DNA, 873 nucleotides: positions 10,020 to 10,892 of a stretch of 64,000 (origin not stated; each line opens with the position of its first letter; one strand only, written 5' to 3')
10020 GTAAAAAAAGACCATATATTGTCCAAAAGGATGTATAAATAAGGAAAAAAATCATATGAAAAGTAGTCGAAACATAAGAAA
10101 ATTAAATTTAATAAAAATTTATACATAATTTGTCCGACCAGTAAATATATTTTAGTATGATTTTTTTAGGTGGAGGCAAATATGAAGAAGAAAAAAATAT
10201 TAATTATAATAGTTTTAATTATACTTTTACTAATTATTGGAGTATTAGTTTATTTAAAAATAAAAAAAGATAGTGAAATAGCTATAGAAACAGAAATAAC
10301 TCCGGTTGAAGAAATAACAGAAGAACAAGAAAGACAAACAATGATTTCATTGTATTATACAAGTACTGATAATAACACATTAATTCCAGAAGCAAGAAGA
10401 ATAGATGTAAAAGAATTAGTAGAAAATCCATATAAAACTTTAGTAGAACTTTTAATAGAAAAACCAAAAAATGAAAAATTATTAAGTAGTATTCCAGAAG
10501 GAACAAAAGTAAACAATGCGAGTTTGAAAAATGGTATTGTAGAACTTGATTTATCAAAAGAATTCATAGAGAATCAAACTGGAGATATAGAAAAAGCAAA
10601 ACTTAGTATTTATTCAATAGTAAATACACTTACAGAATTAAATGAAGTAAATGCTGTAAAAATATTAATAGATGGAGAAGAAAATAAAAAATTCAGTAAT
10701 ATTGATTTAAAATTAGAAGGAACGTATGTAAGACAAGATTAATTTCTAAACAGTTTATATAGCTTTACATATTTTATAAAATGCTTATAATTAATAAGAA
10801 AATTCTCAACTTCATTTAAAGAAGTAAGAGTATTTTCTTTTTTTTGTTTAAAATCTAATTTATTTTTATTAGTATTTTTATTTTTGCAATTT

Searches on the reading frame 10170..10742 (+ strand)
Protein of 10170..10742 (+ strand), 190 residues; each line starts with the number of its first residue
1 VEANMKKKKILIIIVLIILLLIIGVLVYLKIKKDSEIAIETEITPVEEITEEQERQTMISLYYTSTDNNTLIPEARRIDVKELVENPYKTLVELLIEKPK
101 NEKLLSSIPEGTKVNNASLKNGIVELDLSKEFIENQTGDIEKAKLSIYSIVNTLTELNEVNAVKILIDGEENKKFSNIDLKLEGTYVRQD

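Call 88: search_protein_families(library=pfam, proteins=[window:10170-10742:+], max_evalue=0.00001)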
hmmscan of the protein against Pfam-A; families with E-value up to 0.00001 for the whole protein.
window:10170-10742:+ (190 aa): 1 family
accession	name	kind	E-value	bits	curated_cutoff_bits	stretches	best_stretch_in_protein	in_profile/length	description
PF10646.14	Germane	-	2.4e-24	86.6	23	1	61-172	2-116/117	Sporulation and spore germination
